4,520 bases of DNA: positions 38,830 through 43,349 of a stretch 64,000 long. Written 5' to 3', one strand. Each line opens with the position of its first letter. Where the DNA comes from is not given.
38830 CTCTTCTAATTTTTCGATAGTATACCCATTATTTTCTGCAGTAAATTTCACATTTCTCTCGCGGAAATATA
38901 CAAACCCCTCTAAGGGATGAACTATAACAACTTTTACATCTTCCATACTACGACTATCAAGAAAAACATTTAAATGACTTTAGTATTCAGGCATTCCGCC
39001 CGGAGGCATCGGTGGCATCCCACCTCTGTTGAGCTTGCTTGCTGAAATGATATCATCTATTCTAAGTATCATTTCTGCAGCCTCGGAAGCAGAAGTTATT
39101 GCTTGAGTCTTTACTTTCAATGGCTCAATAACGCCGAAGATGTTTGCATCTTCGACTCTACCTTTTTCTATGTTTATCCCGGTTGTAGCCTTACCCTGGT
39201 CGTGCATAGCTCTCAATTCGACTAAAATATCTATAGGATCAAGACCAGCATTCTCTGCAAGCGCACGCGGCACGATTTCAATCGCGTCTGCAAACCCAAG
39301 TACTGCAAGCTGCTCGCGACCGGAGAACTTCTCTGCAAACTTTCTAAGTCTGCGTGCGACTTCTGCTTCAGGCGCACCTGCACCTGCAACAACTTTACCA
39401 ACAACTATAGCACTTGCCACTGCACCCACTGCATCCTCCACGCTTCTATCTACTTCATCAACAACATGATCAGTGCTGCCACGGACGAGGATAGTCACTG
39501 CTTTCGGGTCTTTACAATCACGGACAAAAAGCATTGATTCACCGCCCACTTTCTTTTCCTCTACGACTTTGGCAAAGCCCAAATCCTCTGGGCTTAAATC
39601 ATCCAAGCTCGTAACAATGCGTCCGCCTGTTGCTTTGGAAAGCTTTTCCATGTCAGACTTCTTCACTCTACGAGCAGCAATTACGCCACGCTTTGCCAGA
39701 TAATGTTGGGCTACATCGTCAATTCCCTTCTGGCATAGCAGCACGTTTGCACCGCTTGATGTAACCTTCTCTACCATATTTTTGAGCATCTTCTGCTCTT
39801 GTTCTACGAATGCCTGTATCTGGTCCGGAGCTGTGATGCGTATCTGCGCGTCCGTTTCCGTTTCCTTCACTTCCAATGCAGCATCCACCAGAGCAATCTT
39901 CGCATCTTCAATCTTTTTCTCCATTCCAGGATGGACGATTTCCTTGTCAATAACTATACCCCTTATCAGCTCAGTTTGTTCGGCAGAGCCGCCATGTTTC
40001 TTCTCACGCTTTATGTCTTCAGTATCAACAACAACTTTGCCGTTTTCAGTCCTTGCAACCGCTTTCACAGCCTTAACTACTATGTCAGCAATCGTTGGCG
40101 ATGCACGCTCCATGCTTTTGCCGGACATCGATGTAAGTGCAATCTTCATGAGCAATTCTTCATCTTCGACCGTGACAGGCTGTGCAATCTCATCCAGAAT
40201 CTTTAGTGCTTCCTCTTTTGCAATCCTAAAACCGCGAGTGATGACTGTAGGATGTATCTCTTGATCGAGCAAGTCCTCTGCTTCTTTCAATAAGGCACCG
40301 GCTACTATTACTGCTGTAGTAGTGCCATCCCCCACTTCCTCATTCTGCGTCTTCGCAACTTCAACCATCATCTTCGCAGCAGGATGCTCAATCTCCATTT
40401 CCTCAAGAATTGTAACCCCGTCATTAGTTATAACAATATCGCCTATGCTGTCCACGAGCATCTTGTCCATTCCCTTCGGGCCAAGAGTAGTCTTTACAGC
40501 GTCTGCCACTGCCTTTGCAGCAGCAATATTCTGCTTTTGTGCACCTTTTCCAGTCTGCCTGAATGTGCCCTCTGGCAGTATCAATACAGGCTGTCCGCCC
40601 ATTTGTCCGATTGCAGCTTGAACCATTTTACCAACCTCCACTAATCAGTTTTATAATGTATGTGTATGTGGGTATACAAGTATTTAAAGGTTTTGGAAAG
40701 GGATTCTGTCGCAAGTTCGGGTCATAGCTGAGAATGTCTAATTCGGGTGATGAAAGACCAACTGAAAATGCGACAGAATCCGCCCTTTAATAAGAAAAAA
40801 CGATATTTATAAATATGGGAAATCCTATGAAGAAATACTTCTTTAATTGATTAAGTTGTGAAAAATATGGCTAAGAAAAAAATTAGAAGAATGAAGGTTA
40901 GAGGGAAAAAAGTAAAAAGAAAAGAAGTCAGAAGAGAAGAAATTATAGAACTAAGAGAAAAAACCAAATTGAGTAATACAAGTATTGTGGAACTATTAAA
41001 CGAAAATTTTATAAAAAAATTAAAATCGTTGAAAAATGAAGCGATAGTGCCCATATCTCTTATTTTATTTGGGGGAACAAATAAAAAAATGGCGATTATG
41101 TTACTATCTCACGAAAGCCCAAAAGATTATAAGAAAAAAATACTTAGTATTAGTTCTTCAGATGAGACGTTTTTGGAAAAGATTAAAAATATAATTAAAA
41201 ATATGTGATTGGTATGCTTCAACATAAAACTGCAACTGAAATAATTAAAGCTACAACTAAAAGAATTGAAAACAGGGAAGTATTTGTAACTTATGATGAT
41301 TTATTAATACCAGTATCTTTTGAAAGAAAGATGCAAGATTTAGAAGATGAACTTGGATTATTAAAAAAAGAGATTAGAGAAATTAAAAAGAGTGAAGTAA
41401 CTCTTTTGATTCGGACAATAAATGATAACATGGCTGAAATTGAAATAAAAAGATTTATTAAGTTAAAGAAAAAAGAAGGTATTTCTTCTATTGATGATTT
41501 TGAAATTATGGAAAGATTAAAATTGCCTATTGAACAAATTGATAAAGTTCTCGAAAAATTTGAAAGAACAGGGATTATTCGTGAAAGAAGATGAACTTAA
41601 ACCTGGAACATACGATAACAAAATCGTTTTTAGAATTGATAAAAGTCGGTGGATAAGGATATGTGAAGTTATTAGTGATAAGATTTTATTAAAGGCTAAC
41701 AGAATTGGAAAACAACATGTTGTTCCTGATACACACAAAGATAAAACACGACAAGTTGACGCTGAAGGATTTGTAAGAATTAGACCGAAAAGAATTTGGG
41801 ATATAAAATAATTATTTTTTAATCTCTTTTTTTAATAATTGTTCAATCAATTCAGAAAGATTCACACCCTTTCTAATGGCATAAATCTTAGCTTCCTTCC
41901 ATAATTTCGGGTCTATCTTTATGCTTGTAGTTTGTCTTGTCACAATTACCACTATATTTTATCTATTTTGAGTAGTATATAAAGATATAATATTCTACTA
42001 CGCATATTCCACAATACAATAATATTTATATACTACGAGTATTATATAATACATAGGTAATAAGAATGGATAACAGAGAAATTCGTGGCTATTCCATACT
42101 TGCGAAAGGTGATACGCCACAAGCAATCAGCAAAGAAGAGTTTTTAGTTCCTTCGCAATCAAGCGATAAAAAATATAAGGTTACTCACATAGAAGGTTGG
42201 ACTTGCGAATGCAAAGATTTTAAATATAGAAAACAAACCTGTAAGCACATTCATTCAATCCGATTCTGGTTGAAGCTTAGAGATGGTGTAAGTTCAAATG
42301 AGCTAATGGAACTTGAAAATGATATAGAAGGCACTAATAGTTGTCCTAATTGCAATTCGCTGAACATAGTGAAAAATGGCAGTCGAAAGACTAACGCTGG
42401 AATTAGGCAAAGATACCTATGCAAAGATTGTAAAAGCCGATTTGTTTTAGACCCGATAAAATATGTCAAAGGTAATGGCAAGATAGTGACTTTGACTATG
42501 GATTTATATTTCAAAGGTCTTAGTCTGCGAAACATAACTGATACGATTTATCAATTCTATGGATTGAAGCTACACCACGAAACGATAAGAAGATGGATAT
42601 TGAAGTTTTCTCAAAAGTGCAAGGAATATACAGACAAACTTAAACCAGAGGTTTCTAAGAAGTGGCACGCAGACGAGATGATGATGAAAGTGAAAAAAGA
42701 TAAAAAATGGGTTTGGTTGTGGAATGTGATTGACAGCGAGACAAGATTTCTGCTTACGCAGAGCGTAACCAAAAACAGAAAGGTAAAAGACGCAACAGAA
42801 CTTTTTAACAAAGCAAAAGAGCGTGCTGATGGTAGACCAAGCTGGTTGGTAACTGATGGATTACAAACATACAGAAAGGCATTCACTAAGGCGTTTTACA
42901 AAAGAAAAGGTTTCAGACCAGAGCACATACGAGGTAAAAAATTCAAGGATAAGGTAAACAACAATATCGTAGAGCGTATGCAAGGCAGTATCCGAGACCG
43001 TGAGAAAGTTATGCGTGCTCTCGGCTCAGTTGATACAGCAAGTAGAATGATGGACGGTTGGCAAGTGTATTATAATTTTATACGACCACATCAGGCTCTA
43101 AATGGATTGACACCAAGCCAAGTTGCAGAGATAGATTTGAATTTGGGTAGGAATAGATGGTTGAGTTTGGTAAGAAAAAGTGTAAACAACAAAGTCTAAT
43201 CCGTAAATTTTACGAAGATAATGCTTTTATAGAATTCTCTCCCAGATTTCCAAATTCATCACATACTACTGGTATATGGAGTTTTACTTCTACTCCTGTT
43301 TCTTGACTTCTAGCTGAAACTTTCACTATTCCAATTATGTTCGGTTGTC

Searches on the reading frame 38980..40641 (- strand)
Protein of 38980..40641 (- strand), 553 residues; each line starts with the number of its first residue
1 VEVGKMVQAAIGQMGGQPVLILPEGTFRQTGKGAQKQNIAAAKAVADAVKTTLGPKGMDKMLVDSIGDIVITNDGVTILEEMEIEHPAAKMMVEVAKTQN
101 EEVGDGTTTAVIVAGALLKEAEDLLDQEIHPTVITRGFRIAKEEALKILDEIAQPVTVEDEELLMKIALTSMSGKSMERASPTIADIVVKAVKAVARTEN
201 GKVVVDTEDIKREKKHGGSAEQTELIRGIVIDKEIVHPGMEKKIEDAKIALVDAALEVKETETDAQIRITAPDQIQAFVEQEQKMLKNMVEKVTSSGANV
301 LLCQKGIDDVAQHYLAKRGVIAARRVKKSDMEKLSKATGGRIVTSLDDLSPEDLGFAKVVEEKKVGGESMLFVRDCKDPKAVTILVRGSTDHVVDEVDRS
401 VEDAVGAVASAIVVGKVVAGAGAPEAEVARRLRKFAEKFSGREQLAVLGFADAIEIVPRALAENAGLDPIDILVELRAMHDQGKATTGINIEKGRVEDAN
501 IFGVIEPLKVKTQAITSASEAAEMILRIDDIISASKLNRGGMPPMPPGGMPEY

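Call 20: search_protein_families(library=pfam, proteins=[window:38980-40641:-], max_evalue=0.00001)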
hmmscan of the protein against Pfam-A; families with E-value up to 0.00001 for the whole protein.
window:38980-40641:- (553 aa): 1 family
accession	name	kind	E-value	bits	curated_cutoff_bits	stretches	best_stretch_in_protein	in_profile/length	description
PF00118.29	Cpn60_TCP1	-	4.2e-187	623.1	34.3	1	45-535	1-489/490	TCP-1/cpn60 chaperonin family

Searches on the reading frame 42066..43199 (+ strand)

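Call 20: search_protein_families(library=pfam, proteins=[window:42066-43199:+], max_evalue=0.00001)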
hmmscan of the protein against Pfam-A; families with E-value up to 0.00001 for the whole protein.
window:42066-43199:+ (377 aa): 4 families
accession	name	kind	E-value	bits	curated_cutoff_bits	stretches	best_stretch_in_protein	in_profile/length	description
PF13610.12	DDE_Tnp_IS240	-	2.5e-20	73.5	27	1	198-339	2-136/139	DDE domain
PF13683.12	rve_3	-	2.2e-10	40.6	26.5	1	298-350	15-67/67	Integrase core domain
PF00665.32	rve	-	6.1e-09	36.5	32.6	1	197-289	5-98/102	Integrase core domain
PF03050.20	DDE_Tnp_IS66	-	1.1e-07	32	23.1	1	145-275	14-144/284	Transposase IS66 family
